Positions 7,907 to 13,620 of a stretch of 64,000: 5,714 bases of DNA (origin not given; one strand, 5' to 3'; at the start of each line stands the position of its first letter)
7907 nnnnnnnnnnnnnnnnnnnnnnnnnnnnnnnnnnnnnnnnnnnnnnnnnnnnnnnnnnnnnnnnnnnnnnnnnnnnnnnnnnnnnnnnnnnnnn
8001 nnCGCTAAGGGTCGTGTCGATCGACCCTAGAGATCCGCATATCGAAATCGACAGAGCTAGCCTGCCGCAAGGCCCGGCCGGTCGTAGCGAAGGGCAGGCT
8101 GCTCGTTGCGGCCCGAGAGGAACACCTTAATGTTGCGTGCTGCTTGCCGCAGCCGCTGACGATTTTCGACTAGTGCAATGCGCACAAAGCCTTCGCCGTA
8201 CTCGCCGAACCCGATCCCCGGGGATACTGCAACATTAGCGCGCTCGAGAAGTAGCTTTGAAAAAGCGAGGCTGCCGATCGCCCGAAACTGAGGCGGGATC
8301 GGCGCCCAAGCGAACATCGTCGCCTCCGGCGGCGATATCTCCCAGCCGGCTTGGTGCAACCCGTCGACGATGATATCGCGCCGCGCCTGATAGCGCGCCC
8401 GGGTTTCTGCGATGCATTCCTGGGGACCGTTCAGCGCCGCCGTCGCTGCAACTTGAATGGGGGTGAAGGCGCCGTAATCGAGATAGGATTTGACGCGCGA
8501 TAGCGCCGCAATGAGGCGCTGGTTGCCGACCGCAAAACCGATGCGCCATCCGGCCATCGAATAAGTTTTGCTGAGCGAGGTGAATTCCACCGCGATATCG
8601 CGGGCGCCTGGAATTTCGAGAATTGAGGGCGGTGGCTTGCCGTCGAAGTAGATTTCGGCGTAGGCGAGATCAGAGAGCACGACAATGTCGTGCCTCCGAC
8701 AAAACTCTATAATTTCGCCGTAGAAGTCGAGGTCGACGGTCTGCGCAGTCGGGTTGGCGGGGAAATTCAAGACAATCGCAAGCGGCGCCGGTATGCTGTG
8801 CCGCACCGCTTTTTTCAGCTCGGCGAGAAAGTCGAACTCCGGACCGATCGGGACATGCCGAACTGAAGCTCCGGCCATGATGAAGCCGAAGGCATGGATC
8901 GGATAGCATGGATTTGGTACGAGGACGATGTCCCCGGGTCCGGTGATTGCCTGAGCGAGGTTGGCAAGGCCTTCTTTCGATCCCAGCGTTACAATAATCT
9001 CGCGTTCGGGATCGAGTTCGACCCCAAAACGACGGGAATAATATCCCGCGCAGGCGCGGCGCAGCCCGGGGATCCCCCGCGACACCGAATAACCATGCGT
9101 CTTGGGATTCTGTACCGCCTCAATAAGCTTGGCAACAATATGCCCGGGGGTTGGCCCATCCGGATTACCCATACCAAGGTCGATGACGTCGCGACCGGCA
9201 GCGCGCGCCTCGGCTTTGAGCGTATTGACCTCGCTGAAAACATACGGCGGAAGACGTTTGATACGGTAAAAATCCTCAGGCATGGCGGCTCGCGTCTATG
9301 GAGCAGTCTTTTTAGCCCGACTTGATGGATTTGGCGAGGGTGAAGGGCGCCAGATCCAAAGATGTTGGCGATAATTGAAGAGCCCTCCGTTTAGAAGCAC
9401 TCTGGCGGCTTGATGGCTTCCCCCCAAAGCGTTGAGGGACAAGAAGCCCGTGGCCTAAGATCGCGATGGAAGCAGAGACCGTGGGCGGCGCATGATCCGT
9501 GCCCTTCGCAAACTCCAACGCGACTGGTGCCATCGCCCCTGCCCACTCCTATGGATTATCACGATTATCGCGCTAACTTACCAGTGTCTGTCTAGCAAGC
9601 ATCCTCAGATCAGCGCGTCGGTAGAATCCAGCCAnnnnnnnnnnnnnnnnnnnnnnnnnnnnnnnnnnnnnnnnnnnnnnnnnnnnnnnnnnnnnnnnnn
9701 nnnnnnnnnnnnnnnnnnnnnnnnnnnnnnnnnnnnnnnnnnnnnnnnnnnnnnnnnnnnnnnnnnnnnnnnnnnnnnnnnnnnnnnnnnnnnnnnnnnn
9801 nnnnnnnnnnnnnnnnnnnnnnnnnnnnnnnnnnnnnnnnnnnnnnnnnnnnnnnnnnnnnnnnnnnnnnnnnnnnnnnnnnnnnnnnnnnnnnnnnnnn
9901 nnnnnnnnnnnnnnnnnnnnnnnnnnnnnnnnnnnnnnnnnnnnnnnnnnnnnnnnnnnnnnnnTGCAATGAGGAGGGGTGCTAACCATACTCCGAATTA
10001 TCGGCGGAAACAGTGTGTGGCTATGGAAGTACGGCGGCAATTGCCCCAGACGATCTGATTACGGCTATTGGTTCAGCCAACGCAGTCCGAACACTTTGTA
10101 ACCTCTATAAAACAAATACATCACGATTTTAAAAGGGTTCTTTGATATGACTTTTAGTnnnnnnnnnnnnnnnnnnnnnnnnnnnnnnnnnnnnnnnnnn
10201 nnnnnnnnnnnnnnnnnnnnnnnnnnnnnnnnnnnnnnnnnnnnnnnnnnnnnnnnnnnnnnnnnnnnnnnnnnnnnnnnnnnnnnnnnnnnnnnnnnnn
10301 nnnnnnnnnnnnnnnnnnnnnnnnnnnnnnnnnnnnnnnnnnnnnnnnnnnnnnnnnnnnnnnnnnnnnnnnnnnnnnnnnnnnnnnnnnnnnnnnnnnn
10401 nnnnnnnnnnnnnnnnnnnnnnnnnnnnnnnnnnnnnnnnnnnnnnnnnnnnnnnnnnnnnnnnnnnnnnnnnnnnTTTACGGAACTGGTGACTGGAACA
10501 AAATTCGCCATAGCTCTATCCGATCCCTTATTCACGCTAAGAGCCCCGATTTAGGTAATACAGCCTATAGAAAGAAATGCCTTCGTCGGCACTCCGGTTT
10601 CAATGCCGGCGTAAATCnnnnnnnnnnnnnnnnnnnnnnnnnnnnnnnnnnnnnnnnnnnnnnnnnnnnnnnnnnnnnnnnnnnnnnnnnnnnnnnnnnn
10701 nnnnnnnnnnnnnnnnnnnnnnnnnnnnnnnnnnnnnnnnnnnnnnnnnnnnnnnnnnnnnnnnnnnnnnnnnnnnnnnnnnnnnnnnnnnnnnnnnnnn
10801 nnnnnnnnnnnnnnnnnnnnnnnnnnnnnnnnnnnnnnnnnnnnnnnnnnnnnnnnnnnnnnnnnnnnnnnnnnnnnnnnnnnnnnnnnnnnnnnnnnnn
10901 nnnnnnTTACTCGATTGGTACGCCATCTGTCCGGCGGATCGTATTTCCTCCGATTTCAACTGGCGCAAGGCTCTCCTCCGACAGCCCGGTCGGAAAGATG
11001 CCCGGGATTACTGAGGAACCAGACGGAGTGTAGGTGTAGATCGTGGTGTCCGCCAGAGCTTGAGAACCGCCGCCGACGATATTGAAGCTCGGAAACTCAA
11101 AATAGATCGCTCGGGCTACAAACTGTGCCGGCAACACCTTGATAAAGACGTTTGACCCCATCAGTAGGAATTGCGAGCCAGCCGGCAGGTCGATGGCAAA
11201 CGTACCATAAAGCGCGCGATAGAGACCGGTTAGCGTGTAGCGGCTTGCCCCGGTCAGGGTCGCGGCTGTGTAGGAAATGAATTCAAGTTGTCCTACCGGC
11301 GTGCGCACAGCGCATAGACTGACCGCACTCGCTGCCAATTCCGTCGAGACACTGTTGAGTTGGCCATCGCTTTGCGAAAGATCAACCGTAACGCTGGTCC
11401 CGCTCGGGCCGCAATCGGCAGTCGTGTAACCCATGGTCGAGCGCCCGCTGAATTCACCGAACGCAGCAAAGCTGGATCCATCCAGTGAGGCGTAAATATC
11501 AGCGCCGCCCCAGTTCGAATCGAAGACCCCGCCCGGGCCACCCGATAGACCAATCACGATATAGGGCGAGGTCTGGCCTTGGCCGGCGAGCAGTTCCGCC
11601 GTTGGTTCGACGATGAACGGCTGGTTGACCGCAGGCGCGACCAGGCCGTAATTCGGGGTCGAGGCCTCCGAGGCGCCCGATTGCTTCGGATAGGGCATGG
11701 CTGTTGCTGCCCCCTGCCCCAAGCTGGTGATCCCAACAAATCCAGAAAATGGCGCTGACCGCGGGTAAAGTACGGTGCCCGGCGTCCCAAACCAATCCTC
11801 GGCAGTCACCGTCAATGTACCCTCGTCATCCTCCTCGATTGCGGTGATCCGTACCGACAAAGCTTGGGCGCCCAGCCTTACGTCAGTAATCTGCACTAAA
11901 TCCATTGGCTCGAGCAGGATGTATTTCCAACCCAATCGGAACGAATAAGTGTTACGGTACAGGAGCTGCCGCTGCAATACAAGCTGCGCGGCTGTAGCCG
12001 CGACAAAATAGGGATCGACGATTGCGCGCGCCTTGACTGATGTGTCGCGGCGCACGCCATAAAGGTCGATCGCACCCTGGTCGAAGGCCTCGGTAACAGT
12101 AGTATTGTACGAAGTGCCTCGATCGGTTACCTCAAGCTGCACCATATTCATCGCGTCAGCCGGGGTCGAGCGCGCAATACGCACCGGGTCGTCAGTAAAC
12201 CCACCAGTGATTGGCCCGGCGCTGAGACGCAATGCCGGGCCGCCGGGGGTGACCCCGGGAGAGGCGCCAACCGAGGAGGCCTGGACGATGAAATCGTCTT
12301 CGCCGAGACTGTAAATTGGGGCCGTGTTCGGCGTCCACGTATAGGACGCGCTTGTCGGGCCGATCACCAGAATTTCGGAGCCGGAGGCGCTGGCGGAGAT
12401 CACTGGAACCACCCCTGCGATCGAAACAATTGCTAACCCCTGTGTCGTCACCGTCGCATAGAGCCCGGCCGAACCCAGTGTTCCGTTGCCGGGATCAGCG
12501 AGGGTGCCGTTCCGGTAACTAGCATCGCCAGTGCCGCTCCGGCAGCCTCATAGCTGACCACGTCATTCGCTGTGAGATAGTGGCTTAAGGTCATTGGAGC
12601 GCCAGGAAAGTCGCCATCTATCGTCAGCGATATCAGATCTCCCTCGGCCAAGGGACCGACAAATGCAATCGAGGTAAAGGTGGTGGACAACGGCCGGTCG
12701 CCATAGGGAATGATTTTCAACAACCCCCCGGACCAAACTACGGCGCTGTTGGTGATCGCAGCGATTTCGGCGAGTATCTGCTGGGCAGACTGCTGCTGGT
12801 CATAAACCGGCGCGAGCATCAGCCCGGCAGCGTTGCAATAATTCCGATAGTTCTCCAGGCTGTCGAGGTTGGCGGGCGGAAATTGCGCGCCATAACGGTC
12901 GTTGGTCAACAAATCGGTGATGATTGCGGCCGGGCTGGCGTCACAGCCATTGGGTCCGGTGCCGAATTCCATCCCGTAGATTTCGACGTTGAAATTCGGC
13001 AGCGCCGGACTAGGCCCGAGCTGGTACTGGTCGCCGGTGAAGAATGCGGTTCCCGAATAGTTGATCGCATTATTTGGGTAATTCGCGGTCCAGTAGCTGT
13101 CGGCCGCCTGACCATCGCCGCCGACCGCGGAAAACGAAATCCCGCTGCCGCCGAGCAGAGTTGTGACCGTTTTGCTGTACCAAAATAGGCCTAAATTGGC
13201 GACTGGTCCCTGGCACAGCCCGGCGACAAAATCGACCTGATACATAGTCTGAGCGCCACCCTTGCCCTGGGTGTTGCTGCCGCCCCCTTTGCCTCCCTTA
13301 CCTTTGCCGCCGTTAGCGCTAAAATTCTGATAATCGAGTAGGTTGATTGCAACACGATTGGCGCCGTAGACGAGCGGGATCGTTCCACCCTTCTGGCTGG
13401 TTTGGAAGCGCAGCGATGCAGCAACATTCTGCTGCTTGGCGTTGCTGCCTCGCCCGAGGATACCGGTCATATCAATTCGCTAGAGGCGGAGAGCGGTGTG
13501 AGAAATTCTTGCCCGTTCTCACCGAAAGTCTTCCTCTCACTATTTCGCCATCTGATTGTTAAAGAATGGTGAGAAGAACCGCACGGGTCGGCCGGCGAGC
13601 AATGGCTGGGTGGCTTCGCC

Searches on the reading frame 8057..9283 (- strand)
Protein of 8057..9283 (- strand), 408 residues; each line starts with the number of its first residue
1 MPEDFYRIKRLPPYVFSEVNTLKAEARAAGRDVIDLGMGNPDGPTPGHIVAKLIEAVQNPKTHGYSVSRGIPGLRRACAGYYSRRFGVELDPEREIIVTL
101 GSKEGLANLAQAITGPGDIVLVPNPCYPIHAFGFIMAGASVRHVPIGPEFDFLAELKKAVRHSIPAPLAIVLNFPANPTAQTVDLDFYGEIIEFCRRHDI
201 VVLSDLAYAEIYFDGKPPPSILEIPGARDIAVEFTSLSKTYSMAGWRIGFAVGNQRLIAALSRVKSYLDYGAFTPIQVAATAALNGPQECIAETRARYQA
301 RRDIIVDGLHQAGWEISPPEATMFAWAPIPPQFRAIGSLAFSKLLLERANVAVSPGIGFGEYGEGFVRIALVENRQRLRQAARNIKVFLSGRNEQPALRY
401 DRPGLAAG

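Call 16: search_protein_families(library=phrogs, max_evalue=0.001, proteins=[window:8057-9283:-])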
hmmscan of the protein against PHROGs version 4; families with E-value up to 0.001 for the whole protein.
window:8057-9283:- (408 aa): 1 family
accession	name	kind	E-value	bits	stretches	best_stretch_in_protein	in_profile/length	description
phrog_5879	-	unknown function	3.5e-71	241.1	1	19-389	18-402/403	-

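Call 17: search_protein_families(library=pfam, max_evalue=0.001, proteins=[window:8057-9283:-])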
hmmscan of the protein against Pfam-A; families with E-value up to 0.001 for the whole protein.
window:8057-9283:- (408 aa): 1 family
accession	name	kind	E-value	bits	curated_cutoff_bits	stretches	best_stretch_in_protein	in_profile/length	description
PF00155.27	Aminotran_1_2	-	3.9e-61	207.7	19.7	1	32-384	2-360/361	Aminotransferase class I and II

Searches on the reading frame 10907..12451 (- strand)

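Call 16: search_protein_families(library=phrogs, max_evalue=0.001, proteins=[window:10907-12451:-])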
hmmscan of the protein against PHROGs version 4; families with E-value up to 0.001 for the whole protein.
window:10907-12451:- (514 aa): 4 families
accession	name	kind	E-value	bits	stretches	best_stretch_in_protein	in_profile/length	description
phrog_1101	-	tail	4.2e-37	128.6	1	87-475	326-672/1405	tail protein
phrog_4271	-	tail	2.6e-19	69.5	1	311-483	1020-1198/1309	tail protein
phrog_31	-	tail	3.1e-13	49.4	1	87-218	641-767/1565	central tail fiber J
phrog_17995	-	unknown function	1.6e-08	34.9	1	353-480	24-144/332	-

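Call 17: search_protein_families(library=pfam, max_evalue=0.001, proteins=[window:10907-12451:-])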
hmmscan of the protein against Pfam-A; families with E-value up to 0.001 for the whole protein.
window:10907-12451:- (514 aa): 2 families
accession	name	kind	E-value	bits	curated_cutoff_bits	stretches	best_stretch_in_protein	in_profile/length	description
PF13550.12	Phage-tail_3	-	2.3e-20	73.5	23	1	43-207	35-164/164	Putative phage tail protein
PF23666.2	Rcc01698_C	-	9.1e-13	48.8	27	1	340-428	3-97/98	Rcc01698-like, C-terminal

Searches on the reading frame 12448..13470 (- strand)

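Call 16: search_protein_families(library=phrogs, max_evalue=0.001, proteins=[window:12448-13470:-])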
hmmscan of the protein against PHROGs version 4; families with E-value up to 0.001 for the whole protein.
window:12448-13470:- (340 aa): 3 families
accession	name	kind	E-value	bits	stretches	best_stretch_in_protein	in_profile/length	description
phrog_1101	-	tail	3.2e-35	122.4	1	1-258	15-310/1405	tail protein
phrog_4271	-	tail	1.2e-08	34.1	1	19-152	52-189/1309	tail protein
phrog_31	-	tail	3.5e-06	26.1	1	170-254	523-622/1565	central tail fiber J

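Call 17: search_protein_families(library=pfam, max_evalue=0.001, proteins=[window:12448-13470:-])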
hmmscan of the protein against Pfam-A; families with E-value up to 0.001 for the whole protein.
window:12448-13470:- (340 aa): 1 family
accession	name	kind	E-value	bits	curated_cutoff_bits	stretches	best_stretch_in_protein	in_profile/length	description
PF13550.12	Phage-tail_3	-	1.4e-05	25.5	23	1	224-266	1-42/164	Putative phage tail protein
